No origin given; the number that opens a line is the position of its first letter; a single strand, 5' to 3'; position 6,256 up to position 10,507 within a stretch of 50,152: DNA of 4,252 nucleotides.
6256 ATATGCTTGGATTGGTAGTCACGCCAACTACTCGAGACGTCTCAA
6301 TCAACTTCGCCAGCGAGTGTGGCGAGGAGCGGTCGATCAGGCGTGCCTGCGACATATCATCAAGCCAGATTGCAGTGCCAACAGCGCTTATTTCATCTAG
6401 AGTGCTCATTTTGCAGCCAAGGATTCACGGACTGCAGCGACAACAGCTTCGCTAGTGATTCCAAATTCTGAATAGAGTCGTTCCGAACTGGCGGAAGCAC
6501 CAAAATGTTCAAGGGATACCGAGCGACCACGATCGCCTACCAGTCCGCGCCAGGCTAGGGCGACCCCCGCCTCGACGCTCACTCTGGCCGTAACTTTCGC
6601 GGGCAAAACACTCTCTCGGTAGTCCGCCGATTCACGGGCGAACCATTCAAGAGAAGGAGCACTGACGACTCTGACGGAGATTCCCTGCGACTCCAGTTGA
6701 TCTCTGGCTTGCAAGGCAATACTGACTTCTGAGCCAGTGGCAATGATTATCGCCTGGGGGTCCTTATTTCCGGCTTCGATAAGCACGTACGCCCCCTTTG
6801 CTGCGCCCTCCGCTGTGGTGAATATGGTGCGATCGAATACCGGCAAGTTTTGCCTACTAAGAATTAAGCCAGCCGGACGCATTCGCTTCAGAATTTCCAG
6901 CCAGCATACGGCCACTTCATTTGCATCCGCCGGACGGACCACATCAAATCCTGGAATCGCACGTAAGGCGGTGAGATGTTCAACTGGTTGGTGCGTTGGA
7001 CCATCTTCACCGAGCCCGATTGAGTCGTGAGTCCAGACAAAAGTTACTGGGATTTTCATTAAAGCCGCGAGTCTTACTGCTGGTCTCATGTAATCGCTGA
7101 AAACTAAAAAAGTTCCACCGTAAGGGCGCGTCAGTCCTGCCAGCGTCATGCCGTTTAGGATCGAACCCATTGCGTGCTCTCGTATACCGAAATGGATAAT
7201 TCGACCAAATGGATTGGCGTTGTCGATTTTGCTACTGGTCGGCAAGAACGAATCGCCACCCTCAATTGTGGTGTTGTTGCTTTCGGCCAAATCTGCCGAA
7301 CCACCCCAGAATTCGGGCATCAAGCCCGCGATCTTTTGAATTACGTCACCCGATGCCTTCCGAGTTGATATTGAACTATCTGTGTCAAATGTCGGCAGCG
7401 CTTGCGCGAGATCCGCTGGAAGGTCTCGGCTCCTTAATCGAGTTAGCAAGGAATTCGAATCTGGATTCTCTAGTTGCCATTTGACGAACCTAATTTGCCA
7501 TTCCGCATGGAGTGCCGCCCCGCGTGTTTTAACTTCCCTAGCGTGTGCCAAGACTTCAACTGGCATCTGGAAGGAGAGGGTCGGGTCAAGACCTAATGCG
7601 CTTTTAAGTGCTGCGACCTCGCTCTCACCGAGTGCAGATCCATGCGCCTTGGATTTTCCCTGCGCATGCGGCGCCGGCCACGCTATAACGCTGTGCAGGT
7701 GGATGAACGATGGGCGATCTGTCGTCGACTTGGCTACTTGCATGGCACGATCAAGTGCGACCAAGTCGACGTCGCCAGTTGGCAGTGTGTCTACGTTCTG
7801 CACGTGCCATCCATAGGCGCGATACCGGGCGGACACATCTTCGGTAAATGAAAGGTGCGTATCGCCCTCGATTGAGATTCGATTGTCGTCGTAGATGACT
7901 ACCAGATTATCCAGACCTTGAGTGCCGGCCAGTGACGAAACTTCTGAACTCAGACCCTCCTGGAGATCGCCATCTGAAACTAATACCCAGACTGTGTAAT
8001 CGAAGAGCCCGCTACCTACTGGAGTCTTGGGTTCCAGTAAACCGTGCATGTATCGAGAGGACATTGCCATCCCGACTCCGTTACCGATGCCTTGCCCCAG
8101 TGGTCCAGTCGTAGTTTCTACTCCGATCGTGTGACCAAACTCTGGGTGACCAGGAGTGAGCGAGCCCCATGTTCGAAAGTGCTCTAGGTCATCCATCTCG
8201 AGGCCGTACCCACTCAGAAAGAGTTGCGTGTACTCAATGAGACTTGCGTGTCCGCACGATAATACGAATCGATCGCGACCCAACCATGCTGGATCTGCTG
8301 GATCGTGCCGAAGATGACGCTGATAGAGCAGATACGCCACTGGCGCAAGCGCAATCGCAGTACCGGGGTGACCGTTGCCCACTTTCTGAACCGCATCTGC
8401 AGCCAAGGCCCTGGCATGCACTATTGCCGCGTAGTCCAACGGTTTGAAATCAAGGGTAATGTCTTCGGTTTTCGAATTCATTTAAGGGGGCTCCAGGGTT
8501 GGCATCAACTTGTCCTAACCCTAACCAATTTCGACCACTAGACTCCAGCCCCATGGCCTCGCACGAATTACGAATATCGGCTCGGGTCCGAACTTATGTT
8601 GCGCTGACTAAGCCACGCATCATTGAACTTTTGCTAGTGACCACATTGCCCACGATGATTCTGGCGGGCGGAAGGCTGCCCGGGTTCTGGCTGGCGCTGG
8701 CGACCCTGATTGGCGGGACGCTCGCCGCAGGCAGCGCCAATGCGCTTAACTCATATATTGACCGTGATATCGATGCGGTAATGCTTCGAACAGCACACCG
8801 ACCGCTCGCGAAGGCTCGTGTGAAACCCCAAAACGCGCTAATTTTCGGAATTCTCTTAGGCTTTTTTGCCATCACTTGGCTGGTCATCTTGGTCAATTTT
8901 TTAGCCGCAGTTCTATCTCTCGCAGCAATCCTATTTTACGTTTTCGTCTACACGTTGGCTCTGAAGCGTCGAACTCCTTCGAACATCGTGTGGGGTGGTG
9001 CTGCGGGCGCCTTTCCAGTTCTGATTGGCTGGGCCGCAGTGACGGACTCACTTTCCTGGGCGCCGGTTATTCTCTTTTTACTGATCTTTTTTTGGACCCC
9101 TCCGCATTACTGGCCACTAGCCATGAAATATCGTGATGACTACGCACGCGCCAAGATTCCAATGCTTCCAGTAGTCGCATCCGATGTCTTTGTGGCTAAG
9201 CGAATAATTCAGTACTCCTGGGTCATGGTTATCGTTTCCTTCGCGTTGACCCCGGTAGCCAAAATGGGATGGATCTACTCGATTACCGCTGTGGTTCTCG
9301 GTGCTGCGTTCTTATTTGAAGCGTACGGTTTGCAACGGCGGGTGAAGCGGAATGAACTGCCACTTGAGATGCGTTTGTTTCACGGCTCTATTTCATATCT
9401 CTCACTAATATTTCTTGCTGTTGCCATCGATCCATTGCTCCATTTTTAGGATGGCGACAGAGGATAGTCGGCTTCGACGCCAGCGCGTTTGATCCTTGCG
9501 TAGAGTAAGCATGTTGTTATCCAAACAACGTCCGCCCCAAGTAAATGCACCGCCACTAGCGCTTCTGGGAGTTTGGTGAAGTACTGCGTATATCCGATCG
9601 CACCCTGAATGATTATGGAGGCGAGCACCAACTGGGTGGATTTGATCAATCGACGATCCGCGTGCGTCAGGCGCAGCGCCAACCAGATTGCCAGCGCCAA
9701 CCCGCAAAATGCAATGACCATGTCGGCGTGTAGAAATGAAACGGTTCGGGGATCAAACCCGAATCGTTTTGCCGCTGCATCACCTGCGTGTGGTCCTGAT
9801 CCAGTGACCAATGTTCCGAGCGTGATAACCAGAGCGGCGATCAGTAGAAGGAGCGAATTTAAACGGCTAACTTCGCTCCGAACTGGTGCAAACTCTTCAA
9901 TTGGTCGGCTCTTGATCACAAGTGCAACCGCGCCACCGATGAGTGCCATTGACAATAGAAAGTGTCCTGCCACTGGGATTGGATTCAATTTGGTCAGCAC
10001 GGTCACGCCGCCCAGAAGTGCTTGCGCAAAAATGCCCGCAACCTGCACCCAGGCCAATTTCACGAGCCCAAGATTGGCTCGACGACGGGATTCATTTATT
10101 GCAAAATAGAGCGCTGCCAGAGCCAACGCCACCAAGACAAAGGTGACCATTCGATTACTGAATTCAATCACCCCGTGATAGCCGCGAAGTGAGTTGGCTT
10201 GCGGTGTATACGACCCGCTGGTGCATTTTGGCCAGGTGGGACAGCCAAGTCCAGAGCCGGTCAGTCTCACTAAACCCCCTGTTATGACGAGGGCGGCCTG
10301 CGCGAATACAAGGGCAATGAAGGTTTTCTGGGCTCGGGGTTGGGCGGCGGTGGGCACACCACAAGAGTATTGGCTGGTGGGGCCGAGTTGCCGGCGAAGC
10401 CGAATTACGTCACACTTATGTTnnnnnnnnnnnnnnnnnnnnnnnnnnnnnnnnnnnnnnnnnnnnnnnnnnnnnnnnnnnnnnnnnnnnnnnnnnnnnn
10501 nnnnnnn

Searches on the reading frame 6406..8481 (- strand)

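Call 60: search_protein_families(library=pfam, proteins=[window:6406-8481:-], max_evalue=1e-8)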
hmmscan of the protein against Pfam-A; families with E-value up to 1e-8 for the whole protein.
window:6406-8481:- (691 aa): 4 families
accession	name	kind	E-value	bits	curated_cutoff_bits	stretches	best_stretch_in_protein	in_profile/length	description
PF00456.26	Transketolase_N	-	9.8e-121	403.2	22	1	19-355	5-334/334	Transketolase, thiamine diphosphate binding domain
PF02779.29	Transket_pyr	-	6.6e-52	176.1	27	1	370-547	2-173/174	Transketolase, pyrimidine binding domain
PF22613.1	Transketolase_C_1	-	2.8e-38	131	27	1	563-676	1-113/113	Transketolase-like TK C-terminal domain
PF02780.25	Transketolase_C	-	8.9e-15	55.1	25.9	1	573-680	8-124/124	Transketolase, C-terminal domain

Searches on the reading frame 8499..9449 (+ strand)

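Call 61: search_protein_families(library=pfam, proteins=[window:8499-9449:+], max_evalue=1e-8)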
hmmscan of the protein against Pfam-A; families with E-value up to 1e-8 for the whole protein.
window:8499-9449:+ (316 aa): 1 family
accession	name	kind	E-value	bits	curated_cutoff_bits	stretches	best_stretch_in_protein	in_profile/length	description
PF01040.23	UbiA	-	3.9e-63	213.5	34.2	1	45-287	1-240/250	UbiA prenyltransferase family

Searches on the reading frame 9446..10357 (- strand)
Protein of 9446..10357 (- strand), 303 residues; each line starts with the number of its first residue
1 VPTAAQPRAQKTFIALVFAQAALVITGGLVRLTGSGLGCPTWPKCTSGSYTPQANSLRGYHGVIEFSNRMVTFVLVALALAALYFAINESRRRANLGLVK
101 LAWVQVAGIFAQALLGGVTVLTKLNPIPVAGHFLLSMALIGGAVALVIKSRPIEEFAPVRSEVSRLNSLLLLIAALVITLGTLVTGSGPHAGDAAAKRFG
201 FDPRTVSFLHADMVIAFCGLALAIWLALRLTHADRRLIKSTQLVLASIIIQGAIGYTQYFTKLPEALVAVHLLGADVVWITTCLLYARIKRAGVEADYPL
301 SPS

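Call 61: search_protein_families(library=pfam, proteins=[window:9446-10357:-], max_evalue=1e-8)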
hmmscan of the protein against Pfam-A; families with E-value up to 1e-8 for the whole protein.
window:9446-10357:- (303 aa): 1 family
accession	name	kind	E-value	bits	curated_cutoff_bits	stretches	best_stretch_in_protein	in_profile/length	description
PF02628.20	COX15-CtaA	-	1.3e-23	84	29.9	1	15-281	6-320/322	Cytochrome oxidase assembly protein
